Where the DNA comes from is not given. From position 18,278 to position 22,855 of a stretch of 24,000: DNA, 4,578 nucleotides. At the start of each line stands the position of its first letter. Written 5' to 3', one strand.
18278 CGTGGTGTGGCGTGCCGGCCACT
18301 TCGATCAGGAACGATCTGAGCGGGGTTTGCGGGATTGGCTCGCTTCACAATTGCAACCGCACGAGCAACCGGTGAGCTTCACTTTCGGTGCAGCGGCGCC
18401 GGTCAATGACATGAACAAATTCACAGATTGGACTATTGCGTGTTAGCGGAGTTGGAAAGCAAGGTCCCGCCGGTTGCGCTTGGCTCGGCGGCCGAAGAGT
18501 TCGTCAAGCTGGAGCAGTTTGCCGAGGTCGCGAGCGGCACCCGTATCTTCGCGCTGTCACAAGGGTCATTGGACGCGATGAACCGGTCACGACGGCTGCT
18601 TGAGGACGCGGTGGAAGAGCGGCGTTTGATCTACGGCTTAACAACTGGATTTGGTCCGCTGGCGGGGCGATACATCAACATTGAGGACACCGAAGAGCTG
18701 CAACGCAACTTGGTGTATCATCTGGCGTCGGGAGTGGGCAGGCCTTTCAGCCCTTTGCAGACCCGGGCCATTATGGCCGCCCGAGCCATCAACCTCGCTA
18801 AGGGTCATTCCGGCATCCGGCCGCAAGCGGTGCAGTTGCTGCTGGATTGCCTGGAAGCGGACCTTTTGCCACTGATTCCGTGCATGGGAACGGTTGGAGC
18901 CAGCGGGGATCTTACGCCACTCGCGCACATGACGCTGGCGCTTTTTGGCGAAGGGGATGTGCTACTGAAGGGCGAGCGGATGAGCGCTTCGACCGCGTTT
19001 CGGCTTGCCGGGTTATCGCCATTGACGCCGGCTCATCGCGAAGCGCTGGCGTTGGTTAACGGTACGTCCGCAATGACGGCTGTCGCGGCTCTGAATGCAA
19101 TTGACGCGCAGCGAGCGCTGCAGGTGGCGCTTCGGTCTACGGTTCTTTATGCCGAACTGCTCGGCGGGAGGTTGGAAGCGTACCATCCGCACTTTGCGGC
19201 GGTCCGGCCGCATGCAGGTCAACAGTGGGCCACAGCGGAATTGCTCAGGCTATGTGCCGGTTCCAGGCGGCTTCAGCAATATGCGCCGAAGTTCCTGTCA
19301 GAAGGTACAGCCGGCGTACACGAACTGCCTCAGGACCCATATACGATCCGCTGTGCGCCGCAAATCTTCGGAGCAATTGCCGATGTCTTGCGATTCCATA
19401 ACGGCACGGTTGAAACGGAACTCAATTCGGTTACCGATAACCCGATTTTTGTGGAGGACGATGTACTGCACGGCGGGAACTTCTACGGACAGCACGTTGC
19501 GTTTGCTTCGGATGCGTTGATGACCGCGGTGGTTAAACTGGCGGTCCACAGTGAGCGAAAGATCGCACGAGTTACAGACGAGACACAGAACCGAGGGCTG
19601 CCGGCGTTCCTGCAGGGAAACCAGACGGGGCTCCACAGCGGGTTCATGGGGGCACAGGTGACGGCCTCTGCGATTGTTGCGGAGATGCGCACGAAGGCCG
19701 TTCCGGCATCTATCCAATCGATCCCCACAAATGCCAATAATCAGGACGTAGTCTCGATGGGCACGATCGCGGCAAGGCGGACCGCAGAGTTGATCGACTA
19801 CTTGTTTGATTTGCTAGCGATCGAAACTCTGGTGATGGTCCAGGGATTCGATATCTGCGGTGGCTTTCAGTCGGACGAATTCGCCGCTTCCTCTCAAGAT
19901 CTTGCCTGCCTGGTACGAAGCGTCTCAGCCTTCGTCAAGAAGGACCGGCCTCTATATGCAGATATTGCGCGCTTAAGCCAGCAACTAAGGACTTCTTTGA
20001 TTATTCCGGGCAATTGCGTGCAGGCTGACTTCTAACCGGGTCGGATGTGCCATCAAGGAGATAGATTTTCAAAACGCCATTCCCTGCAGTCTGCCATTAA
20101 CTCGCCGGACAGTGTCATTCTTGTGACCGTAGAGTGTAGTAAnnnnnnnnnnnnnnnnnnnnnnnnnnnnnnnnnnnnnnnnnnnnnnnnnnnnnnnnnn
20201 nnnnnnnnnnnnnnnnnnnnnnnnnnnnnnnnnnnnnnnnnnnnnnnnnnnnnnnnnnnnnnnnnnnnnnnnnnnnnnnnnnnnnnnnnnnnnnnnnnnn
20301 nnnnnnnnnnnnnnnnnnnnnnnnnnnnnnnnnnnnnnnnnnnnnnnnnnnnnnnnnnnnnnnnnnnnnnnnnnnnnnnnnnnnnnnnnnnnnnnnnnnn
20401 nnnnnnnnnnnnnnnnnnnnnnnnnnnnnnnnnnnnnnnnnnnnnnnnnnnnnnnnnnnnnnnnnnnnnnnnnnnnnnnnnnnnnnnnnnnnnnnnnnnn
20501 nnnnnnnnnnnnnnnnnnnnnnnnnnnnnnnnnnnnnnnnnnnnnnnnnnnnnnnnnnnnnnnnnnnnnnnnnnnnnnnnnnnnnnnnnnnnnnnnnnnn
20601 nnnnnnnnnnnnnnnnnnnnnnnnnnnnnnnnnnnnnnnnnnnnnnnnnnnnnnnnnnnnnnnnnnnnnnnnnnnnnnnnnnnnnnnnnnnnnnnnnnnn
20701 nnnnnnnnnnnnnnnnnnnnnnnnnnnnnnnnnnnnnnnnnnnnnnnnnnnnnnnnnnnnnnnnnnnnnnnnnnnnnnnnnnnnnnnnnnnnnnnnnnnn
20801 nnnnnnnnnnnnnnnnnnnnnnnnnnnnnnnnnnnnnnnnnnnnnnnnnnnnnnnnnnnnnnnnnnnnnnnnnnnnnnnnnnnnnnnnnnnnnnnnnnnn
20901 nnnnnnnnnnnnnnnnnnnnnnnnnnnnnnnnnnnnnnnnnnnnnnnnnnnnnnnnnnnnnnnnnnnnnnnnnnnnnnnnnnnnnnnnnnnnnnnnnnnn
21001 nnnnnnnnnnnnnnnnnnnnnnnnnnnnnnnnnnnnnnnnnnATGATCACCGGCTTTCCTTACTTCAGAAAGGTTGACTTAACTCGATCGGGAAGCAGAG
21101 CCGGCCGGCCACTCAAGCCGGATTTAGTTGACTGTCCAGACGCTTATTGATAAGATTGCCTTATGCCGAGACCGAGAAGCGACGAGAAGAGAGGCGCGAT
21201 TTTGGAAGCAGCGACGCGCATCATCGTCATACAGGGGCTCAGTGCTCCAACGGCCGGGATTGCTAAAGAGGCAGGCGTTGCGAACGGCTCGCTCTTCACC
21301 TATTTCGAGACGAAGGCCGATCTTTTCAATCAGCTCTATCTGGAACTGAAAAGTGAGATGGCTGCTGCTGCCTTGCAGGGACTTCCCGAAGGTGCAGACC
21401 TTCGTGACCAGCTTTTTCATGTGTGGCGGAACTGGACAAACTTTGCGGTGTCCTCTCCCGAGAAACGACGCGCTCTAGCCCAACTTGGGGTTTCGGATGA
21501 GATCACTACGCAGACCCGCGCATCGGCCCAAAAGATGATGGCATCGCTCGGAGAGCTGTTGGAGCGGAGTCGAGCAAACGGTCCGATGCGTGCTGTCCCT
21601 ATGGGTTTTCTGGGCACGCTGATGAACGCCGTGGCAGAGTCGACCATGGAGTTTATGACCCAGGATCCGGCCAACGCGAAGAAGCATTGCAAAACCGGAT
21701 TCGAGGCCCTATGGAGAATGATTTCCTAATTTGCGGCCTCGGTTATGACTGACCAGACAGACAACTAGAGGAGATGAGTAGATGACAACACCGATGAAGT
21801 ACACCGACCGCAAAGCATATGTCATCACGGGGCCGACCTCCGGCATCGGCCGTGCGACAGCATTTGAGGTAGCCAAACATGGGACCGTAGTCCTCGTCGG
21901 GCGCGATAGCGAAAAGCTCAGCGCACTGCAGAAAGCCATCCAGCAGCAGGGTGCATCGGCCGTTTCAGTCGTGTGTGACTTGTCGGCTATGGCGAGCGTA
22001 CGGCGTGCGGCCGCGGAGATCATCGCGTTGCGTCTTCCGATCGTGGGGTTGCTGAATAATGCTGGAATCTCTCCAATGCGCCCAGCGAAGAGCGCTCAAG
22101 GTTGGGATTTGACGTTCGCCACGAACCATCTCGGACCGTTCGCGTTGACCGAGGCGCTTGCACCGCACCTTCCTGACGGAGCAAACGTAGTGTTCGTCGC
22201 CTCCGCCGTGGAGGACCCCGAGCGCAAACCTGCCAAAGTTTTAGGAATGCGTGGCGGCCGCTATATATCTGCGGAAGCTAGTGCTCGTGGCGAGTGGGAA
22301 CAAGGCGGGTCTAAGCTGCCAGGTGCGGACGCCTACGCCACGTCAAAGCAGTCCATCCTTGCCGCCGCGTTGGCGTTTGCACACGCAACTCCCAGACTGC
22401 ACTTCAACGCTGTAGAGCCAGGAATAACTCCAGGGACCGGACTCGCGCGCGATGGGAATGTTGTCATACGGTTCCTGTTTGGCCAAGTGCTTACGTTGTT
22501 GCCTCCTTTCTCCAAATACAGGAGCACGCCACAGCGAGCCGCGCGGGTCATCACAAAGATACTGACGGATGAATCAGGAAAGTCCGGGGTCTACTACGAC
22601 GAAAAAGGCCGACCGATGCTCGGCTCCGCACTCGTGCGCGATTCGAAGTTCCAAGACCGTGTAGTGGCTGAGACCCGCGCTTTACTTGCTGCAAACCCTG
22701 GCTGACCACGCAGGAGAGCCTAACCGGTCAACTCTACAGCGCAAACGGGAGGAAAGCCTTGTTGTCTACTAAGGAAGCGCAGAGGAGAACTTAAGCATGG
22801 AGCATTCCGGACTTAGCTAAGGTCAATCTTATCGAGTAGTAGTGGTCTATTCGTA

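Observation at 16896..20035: Self-contained photoactive-yellow-protein photoreceptor module (pyp-pcl-tal) in a non-photosynthetic-looking gene neighbourhood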

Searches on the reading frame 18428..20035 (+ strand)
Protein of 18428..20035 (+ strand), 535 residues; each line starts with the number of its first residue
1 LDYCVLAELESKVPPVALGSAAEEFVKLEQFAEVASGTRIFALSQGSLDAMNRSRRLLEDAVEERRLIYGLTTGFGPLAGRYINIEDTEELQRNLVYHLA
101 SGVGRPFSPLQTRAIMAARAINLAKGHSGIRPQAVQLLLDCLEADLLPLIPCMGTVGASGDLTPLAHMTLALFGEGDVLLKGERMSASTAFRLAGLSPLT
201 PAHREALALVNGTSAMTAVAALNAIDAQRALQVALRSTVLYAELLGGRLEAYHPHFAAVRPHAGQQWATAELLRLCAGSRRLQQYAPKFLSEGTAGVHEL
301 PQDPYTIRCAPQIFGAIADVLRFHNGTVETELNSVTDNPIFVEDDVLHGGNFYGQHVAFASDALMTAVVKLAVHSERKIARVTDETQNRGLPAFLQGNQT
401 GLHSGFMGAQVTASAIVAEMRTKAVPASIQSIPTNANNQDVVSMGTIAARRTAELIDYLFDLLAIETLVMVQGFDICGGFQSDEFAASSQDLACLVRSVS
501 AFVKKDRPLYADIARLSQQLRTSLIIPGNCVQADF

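Call 4: search_protein_families(library=ncbifam, proteins=[window:18428-20035:+], max_evalue=0.01)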
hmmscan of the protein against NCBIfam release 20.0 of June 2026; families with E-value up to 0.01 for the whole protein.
window:18428-20035:+ (535 aa): 8 families
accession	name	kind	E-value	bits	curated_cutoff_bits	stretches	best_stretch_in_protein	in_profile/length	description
NF006871.0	PRK09367.1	subfamily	3.8e-143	477.8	524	1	24-522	9-494/505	histidine ammonia-lyase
TIGR01225.1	hutH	equivalog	3.8e-137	457.8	539.15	1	26-525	8-494/506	histidine ammonia-lyase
TIGR03832.1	Tyr_2_3_mutase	equivalog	2.4e-116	389.3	501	1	26-517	6-504/507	tyrosine 2,3-aminomutase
NF053541.1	FlxA_rubin_TAL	equivalog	3.4e-113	378.7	700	1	27-521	2-497/498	flexirubin biosynthesis tyrosine ammonia-lyase FlxA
TIGR04475.1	Phe_D_beta_mut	equivalog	4e-113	378.8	800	1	23-519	7-508/510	phenylalanine aminomutase (D-beta-phenylalanine forming)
NF041222.1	BagA_FevW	exception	2.1e-83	280.7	1000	1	39-518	22-512/529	bagremycin/ferroverdin biosynthesis tyrosine ammonia-lyase BagA/FevW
TIGR01226.1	phe_am_lyase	equivalog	8.2e-68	229.3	519.15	1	28-476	42-500/680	phenylalanine ammonia-lyase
TIGR04473.1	taxol_Phe_23mut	exception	4.9e-51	173.8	1250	1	63-476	74-496/687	phenylalanine aminomutase (L-beta-phenylalanine forming)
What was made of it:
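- On Tyrosine ammonia-lyase (MIO aromatic amino-acid lyase, RsTAL type): TIGR03832 (tyrosine aminomutase) scores 389 against a cut-off of 501, so that membership is not met (call 4).
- On Histidine ammonia-lyase (hutH, TIGR01225 / NF006871): 457.8 against 539.15, and 477.8 against 524 (call 4).
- The lyase gives a sub-threshold hit to FlxA TAL at 378.7 bits (call 4). The FlxA and BagA models are far below their cut-offs (call 4). The best NCBIfam scores for the lyase are HAL models, at 477.8 and 457.8 bits (call 4).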

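Call 5: search_protein_families(library=pfam, proteins=[window:18428-20035:+], max_evalue=0.01)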
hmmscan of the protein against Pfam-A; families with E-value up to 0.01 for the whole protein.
window:18428-20035:+ (535 aa): 1 family
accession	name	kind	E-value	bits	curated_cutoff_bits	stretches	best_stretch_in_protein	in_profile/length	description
PF00221.24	Lyase_aromatic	-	1.2e-156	522.4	27.3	1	27-477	2-447/466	Aromatic amino acid lyase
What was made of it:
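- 18440..20035 (+): tal: tyrosine ammonia-lyase-type MIO enzyme (531 aa from GTG 18440; the ORF is open from TTG 18428). It overlaps the pcl stop by 7 nt. PF00221 522 bits (call 5).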

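Call 9: search_solved_structures(query=window:18428-20035:+, show_alignments=3)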
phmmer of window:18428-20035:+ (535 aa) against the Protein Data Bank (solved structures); distinct sequences matched with E-value up to 0.001: 39.
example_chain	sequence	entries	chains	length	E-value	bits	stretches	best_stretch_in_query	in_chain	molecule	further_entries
2o6y_A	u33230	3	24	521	1.3e-117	396.7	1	23-520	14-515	Putative histidine ammonia-lyase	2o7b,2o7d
2o78_A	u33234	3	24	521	2.2e-116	392.7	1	23-520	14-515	Putative histidine ammonia-lyase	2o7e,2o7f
7tqr_A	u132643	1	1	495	9.7e-83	281.7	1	41-509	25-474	Probable histidine ammonia-lyase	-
2ohy_A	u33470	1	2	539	7e-82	278.9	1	6-513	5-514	Tyrosine aminomutase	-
2rjr_A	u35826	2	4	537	8.2e-82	278.6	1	6-513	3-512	Tyrosine aminomutase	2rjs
3kdy_A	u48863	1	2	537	9.2e-82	278.5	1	6-513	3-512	Histidine ammonia-lyase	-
3kdz_A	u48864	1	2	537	3.1e-81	276.8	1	6-513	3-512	Histidine ammonia-lyase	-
2qve_A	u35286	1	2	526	4.2e-81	276.3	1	41-513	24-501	Tyrosine Aminomutase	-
6v6h_A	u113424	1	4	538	3.2e-80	273.4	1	44-524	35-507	Histidine ammonia-lyase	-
3unv_A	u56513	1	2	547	7e-79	269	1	23-513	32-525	AdmH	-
1gkm_B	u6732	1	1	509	8.1e-79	268.8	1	43-518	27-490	Histidine ammonia-lyase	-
1gkj_A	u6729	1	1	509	3e-78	266.9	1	43-518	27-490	HISTIDINE AMMONIA-LYASE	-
1gk3_A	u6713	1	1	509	1.3e-77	264.8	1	43-518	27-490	HISTIDINE AMMONIA-LYASE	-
1eb4_A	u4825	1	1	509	1.3e-77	264.7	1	43-518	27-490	HISTIDINE AMMONIA-LYASE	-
1gk2_A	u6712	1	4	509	1.7e-77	264.4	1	43-518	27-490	HISTIDINE AMMONIA-LYASE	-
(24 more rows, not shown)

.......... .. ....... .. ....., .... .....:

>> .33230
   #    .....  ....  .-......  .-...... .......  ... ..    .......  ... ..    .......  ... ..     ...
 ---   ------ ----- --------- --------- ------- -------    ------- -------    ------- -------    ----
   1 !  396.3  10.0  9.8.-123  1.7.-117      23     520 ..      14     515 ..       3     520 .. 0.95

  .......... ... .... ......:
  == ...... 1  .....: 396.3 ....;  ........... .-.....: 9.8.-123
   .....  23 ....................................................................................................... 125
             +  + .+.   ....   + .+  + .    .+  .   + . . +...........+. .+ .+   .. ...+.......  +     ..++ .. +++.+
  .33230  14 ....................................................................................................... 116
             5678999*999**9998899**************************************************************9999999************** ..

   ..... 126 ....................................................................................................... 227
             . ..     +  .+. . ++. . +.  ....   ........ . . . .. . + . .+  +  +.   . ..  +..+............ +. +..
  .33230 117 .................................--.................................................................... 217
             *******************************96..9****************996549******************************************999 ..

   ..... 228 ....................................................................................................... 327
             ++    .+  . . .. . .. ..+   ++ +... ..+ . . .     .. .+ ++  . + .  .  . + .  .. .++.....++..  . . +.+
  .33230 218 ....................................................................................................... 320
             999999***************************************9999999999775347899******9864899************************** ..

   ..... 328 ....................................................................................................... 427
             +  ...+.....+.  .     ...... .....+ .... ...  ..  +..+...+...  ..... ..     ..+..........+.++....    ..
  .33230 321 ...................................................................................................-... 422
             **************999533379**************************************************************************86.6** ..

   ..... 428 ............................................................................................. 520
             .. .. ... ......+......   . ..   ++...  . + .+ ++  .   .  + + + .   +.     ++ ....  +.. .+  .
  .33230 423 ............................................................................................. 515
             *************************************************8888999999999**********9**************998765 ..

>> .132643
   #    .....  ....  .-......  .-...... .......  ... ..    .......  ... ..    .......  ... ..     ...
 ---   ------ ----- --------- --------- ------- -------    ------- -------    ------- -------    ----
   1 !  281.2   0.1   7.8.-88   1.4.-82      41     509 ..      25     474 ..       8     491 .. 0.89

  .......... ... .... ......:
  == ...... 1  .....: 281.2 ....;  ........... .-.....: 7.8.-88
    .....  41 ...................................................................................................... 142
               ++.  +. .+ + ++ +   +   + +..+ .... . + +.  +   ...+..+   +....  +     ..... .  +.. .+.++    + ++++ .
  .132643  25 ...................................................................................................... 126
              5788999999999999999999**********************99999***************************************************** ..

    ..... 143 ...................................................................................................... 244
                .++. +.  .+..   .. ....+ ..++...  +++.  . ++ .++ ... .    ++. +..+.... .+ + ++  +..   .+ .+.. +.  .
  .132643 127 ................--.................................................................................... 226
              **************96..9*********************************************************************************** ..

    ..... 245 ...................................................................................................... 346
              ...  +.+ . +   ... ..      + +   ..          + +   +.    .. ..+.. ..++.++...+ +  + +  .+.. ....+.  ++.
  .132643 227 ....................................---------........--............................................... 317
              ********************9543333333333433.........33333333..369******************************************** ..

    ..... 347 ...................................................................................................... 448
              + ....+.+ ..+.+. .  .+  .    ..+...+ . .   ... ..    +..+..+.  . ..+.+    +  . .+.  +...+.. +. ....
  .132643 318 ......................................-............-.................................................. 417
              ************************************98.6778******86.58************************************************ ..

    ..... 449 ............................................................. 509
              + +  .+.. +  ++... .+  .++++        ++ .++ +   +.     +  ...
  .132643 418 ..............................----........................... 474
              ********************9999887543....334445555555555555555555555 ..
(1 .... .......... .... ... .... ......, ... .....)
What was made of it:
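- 18440..20035 (+): Tyr60, His89-Leu90, the ASG MIO triad, Tyr300/Arg303 and Asn-Gln all align (call 9).
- On Tyrosine ammonia-lyase (MIO aromatic amino-acid lyase, RsTAL type): ASG aligns with the MIO position 149-151 of 2O6Y (call 9). The H89F variant 2O78 scores lower (call 9).
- Closest known: Rhodobacter sphaeroides tyrosine ammonia-lyase. Same: Tyr60, His89-Leu90, the MIO Ala-Ser-Gly triad, Tyr300/Arg303 and Asn-Gln are all conserved (call 9).
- Checked: Lyase: the ASG MIO triad (codons 18899-18907) and His-Leu (18719-18724) align with A149-S150-G151 and His89-Leu90 of R. sphaeroides TAL 2O6Y (call 9).
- The lyase is closest to RsTAL, and the His-Leu switch and MIO triad align (call 9).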

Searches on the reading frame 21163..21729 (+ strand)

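Call 7: search_protein_families(library=pfam, proteins=[window:21163-21729:+], max_evalue=0.001)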
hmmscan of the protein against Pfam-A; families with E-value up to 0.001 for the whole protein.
window:21163-21729:+ (188 aa): 1 family
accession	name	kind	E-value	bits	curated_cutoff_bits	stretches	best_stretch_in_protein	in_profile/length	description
PF00440.29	TetR_N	-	5.4e-10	39.3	24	1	13-57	1-46/47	Bacterial regulatory proteins, tetR family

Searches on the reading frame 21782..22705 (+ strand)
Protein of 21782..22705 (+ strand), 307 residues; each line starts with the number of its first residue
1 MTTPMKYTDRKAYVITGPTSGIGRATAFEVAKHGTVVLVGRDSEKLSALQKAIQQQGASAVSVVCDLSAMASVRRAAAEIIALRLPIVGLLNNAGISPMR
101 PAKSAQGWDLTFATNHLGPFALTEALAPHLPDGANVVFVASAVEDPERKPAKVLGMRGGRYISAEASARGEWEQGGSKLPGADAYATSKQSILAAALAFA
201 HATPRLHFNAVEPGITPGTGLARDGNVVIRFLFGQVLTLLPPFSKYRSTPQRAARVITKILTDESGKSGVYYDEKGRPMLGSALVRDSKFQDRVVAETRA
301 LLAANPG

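Call 7: search_protein_families(library=pfam, proteins=[window:21782-22705:+], max_evalue=0.001)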
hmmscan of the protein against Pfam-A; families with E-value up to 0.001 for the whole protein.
window:21782-22705:+ (307 aa): 3 families
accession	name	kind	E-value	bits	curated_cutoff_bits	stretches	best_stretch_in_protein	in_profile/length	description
PF00106.31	adh_short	-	1.1e-26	93.9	26.6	1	12-143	2-138/195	short chain dehydrogenase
PF13561.12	adh_short_C2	-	3.4e-17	63.3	27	1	20-142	6-131/236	Enoyl-(Acyl carrier protein) reductase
PF08659.16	KR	-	1e-09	39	22.6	1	12-114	2-111/180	KR domain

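Call 58: find_homologous_proteins(query=window:21782-22705:+, max_evalue=1e-40)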
Query window:21782-22705:+ (307 aa): 4302 proteins with E <= 1e-40 among 8000 candidates; the best 120 are listed.
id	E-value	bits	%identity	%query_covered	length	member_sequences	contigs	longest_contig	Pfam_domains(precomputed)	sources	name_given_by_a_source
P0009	3.2e-195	665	100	100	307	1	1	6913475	PF08659.17,PF13561.13,PF00106.32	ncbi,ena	-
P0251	7.4e-193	657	99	100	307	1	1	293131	PF08659.17,PF13561.13,PF00106.32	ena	-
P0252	2.7e-179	613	93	99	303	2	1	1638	PF08659.17,PF13561.13,PF00106.32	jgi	jgi:NAD(P)-dependent dehydrogenase (short-subunit alcohol dehydrogenase family)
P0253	3.1e-170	583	88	99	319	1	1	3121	PF08659.17,PF13561.13,PF00106.32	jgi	jgi:NAD(P)-dependent dehydrogenase (short-subunit alcohol dehydrogenase family)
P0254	2.8e-163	560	84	98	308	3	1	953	PF08659.17,PF13561.13,PF00106.32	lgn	-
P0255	9.2e-162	555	84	98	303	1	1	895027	PF08659.17,PF13561.13,PF00106.32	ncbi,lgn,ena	-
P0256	8.8e-157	539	81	98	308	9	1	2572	PF08659.17,PF13561.13,PF00106.32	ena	-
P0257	1.7e-156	538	80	100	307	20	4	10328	PF08659.17,PF13561.13,PF00106.32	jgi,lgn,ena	jgi:NAD(P)-dependent dehydrogenase (short-subunit alcohol dehydrogenase family)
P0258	8.9e-155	532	80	98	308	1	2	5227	PF08659.17,PF13561.13,PF00106.32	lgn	-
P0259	1.6e-154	531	81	97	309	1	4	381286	PF08659.17,PF13561.13,PF00106.32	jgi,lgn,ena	-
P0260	1.9e-154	531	81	97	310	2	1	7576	PF08659.17,PF13561.13,PF00106.32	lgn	-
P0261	2.5e-153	527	80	97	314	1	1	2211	PF08659.17,PF13561.13,PF00106.32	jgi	jgi:NAD(P)-dependent dehydrogenase (short-subunit alcohol dehydrogenase family)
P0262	3.5e-153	527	81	97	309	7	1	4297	PF08659.17,PF13561.13,PF00106.32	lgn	-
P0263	2.1e-152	524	81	95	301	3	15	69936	PF08659.17,PF13561.13,PF00106.32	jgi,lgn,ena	-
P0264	5.3e-152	523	79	96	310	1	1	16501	PF08659.17,PF13561.13,PF00106.32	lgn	-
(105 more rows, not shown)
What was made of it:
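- A second marker, the SDR, was uninformative (call 58).
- Tried and rejected: Its named hits at 72-75% are Mucilaginibacter and a Firmicutes MAG (call 58), so the host assignment rests on Fpg/Nei.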
